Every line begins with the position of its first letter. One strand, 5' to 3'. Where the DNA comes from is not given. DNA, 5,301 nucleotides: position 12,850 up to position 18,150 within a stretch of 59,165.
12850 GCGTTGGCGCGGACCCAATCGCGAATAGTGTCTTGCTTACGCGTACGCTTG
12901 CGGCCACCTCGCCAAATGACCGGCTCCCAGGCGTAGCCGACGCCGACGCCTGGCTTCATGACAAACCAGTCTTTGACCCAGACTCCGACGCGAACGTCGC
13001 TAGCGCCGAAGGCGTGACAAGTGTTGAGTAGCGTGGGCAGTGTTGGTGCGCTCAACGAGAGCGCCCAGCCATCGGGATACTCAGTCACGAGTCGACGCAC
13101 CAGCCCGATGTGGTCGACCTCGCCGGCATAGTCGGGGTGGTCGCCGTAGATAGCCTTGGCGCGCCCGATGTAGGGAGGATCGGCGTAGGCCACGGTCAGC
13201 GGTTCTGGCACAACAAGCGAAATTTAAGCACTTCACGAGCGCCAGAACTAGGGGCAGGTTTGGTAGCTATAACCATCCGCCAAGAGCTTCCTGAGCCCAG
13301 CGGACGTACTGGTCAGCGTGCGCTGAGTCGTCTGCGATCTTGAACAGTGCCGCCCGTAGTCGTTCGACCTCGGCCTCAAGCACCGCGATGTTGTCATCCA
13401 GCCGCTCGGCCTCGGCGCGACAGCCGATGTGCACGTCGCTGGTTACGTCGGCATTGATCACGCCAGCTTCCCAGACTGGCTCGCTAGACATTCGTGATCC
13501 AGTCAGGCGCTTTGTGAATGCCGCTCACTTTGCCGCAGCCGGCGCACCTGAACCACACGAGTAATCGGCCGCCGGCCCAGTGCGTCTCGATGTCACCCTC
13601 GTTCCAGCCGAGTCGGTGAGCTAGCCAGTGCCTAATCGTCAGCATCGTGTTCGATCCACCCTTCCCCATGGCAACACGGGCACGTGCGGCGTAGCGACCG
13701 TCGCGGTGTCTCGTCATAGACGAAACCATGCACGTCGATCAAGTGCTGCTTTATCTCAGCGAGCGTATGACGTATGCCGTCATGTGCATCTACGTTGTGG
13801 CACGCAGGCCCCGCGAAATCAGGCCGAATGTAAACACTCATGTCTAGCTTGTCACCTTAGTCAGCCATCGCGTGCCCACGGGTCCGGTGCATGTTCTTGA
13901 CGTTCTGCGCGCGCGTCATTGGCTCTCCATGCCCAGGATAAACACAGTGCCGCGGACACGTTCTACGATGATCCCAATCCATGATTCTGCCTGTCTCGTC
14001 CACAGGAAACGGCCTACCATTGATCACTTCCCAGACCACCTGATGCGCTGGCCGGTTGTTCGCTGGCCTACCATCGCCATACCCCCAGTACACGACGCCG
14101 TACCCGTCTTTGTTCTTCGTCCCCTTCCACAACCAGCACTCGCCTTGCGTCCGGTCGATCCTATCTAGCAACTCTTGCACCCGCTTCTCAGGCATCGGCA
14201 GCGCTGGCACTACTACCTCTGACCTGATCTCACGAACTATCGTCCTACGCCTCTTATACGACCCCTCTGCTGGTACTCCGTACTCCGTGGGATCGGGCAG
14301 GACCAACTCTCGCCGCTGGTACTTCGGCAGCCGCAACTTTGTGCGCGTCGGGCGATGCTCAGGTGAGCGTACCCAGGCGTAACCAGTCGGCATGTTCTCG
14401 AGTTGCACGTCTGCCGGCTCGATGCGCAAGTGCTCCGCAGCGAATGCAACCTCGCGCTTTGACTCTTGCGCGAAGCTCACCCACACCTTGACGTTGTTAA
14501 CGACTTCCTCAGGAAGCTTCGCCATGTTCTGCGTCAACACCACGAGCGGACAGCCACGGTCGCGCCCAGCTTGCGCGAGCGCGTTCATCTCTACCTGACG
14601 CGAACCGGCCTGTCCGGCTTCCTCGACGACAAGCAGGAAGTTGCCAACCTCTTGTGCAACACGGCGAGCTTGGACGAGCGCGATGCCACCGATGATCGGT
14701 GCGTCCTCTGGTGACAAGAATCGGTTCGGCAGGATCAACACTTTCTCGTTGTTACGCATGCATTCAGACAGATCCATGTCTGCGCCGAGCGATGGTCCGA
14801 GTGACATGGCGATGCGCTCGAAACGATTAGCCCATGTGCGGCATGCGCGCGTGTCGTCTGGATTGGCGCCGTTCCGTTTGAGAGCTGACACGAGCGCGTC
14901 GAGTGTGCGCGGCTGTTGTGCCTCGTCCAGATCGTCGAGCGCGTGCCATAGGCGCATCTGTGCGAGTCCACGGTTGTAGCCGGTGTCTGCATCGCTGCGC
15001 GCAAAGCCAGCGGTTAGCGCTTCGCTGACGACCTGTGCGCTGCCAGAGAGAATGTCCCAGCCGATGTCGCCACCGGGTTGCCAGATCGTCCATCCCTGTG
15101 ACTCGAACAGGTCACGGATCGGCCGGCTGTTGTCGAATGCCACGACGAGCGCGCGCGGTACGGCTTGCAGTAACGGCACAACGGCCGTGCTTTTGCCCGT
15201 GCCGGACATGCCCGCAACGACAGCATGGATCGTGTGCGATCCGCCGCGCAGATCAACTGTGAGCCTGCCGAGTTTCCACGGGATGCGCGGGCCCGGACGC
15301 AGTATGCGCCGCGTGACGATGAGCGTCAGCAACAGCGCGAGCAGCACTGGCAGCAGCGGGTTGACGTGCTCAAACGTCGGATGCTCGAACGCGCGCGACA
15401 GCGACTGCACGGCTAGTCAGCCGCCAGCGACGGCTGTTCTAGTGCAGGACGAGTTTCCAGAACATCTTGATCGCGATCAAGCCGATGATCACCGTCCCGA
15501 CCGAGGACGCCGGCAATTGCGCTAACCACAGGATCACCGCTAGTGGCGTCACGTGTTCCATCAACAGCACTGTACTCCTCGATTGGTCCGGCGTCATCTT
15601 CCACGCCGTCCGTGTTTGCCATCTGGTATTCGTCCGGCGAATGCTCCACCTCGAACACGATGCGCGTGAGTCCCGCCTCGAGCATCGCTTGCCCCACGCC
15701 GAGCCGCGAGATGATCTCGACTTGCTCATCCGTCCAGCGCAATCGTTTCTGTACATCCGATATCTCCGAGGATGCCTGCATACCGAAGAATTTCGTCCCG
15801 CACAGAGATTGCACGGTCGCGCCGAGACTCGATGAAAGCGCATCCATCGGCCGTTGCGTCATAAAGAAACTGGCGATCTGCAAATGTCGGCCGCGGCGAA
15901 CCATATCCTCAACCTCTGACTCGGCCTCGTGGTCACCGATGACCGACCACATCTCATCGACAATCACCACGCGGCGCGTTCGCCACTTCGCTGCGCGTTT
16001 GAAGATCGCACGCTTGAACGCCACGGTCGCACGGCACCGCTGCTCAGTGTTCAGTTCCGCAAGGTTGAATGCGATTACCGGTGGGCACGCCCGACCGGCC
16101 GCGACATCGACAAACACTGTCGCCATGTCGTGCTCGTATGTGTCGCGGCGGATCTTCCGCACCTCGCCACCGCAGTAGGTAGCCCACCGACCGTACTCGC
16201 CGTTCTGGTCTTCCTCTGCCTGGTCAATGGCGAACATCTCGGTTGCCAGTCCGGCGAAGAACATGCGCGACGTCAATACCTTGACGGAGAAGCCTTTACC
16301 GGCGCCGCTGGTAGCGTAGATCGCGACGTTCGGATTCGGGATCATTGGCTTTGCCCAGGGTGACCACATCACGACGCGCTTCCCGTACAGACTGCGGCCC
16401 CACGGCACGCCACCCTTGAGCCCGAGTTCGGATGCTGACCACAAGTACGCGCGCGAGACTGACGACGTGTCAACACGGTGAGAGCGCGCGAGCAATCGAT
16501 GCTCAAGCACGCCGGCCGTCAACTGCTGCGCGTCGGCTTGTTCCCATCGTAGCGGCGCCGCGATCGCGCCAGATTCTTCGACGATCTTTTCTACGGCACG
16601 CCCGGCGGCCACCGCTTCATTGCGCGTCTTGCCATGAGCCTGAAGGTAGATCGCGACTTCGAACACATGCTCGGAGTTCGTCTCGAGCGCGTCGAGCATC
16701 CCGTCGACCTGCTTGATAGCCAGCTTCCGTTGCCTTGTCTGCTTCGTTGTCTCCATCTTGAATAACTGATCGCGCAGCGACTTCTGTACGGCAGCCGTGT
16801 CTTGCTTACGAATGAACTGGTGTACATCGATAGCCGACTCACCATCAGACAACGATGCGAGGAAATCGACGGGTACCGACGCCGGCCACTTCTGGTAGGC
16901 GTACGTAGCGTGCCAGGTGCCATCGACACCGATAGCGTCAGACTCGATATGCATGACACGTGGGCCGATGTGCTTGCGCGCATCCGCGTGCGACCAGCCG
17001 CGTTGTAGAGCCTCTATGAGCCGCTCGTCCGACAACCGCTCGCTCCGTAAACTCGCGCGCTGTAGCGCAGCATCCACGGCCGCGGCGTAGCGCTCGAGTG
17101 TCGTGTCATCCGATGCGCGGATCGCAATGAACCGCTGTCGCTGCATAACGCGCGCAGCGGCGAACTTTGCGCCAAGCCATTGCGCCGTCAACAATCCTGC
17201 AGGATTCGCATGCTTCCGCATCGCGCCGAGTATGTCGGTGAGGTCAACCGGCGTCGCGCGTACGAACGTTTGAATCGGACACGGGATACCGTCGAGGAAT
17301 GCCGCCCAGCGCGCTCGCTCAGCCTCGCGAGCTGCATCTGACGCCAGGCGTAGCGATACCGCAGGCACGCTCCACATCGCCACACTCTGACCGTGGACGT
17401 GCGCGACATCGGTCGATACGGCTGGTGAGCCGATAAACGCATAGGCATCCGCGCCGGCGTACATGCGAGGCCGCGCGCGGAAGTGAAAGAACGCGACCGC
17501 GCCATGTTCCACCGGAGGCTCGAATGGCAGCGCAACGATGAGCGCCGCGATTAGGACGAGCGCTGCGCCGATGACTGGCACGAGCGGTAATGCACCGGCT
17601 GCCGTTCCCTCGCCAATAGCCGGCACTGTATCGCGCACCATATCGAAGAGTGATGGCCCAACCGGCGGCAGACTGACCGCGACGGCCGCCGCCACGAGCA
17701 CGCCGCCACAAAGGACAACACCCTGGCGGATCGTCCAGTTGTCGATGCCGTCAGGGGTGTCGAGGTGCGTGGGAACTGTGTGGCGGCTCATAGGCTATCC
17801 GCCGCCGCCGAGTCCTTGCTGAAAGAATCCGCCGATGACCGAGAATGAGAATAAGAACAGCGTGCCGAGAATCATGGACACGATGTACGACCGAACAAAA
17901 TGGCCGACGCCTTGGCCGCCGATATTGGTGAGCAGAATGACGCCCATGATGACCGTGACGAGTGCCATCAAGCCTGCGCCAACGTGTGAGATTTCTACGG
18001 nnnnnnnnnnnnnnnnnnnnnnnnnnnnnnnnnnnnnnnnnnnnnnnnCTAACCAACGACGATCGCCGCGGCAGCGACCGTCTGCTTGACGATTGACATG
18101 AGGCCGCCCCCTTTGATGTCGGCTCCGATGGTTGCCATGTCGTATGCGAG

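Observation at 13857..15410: Coupling protein fused to an HNH nuclease, and no recognisable relaxase anywhere in the genome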

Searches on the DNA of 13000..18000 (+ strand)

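Call 7: search_dna_similar(query=window:13000-18000:+, collection=phages, mode=near)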
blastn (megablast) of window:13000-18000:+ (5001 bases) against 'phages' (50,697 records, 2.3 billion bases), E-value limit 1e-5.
No match.

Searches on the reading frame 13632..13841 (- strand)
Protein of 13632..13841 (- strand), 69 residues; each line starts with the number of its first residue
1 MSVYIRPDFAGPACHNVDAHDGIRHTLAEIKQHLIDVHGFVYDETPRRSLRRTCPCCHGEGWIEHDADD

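Call 3: search_protein_families(library=pfam, proteins=[window:13632-13841:-], max_evalue=1)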
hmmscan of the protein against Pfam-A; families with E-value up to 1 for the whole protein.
window:13632-13841:- (69 aa): 1 family
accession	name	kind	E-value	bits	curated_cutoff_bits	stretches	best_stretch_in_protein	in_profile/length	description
PF10893.13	Phage_186_Fil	-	0.14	12.3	25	1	50-65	8-24/56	Bacteriophage 186, Fil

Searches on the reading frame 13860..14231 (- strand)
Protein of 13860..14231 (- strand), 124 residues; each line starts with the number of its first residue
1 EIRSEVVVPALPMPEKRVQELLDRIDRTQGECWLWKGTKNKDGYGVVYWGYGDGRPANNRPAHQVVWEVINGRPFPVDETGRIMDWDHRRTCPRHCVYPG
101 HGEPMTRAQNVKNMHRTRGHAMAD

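Call 5: search_protein_families(library=pfam, proteins=[window:13860-14231:-], max_evalue=10)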
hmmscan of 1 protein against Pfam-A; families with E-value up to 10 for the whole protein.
seq(124 aa): 0 families

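Call 6: search_protein_families(library=phrogs, proteins=[window:13860-14231:-], max_evalue=0.1)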
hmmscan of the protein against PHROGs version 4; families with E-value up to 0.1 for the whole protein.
seq(124 aa): 6 families
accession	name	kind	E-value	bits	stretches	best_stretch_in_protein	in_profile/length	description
phrog_826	-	DNA, RNA and nucleotide metabolism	4.2e-18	66.9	1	15-120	68-168/281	HNH endonuclease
phrog_3593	-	DNA, RNA and nucleotide metabolism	2.8e-16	60.8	1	15-117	53-143/210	HNH endonuclease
phrog_1872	-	DNA, RNA and nucleotide metabolism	4.8e-09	37.4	1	14-120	12-115/166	endonuclease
phrog_6254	-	DNA, RNA and nucleotide metabolism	0.00023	22.5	1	28-114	10-86/154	HNH endonuclease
phrog_4842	-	DNA, RNA and nucleotide metabolism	0.017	15.9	1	29-103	74-136/154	HNH endonuclease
phrog_21189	-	other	0.024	15.6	0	94-106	15-27/43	hydrolase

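Call 41: search_solved_structures(query=A2, max_evalue=10, show_alignments=3)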
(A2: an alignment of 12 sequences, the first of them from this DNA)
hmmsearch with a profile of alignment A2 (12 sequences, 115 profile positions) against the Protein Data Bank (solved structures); distinct sequences matched with E-value up to 10: 0.

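Call 42: search_protein_families(library=pfam, alignment_id=A2, max_evalue=0.01)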
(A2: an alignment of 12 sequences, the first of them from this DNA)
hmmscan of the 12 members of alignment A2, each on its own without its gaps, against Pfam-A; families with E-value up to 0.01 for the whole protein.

A. member 1, seq(115 aa): 0 families

B. families by the number of members that match (of 12 scanned): 2 families
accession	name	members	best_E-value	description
PF13392.12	HNH_3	5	1e-15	HNH endonuclease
PF05551.17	zf-His_Me_endon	1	0.0091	Zinc-binding loop region of homing endonuclease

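Call 69: predict_structure(alignment_id=A2)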
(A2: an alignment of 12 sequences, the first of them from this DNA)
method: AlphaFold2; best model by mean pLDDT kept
length: 115 residues; sequences in the alignment: 12
mean_pLDDT: 88.4   pTM: 0.78
mean pLDDT of the five models: 88.4, 87.4, 87.0, 86.6, 82.0
residues with pLDDT >= 90: 79; 70-90: 27; 50-70: 3; < 50: 6
segments of 3 or more residues with pLDDT < 50: 110-115
pLDDT, mean of each block of 10 residues (from residue 1): 88 94 95 95 89 95 93 90 92 92 71 43
secondary structure, 60 per line:
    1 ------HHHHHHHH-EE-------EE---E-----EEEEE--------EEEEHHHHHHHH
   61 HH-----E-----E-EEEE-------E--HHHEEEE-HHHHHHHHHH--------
elements in order: H7-14 E36-40 E49-52 H53-62 E76-79 E93-96 H98-107

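Call 71: fold_search(model_id=the predicted structure, library=pdb)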
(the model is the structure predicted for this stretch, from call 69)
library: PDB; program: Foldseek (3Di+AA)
matches with E <= 10: 41; with E <= 0.001: 0
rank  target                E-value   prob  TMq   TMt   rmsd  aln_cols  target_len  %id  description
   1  2o6m_A                3.7e-01  0.38  0.36  0.27   7.0        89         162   10  H98Q mutant of the homing endonuclease I-PPOI complexed with DNA (released 2007-10-30)
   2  9xvd_A                4.3e-01  0.33  0.42  0.30   7.0       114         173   17  Crystal structure of NFIC homodimer bound to DNA (released 2025-12-31)
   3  1u3e_M                5.6e-01  0.60  0.45  0.31   4.6        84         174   21  DNA binding and cleavage by the HNH homing endonuclease I-HmuI (released 2004-08-31)
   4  9xvd_B                5.6e-01  0.25  0.42  0.30   7.2       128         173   15  Crystal structure of NFIC homodimer bound to DNA (released 2025-12-31)
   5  9xvd_C                6.8e-01  0.30  0.45  0.33   7.1       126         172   14  Crystal structure of NFIC homodimer bound to DNA (released 2025-12-31)
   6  9lc2_A                9.4e-01  0.20  0.42  0.32   6.0       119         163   14  Crystal Structure of NFIA in Complex with DNA Containing the TGGCA(N3)TGCCA Motif (released 2025-12-24)
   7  9jh2_A                1.0e+00  0.16  0.40  0.30   6.4       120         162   16  Crystal Structure of NFIA in Complex with DNA containing the TGGCA Motif (released 2025-12-24)
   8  5ydf_A                1.0e+00  0.06  0.20  0.22   8.3        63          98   24  Crystal structure of a disease-related gene, hCDC73(1-100) (released 2017-12-20)
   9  7qqd_A                1.1e+00  0.23  0.43  0.33   5.0       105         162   16  Nuclear factor one X - NFIX in P21 (released 2023-01-18)
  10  9qky_A                2.1e+00  0.11  0.38  0.28   8.0       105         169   16  The structure of the DNA-binding domain of Nuclear Factor 1 X bound to NFI consensus DNA sequence (released 2025-09-17)
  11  9xvo_A                2.4e+00  0.14  0.45  0.34   5.7       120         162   16  Crystal structure of NFIC monomer bound to DNA (released 2025-12-31)
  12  5yde                  3.1e+00  0.03  0.19  0.19   8.3        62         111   24  Crystal structure of a disease-related gene, hCDC73(1-111) (released 2017-12-20)
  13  9ca7_F                3.1e+00  0.01  0.18  0.07  12.0        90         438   17  Cryo-EM structure of human SRCAP-nucleosome complex in the fully-engaged state (composite structure) (released 2025-06-18)
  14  9c57_D                3.5e+00  0.01  0.16  0.06  13.3        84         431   10  Reconstituted P400 Subcomplex of the human TIP60 complex (released 2024-08-21)
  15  3ldy_A                4.3e+00  0.07  0.22  0.18   8.5        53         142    8  An extraordinary mechanism of DNA perturbation exhibited by the rare-cutting HNH restriction endonuclease PacI (released 2010-04-21)
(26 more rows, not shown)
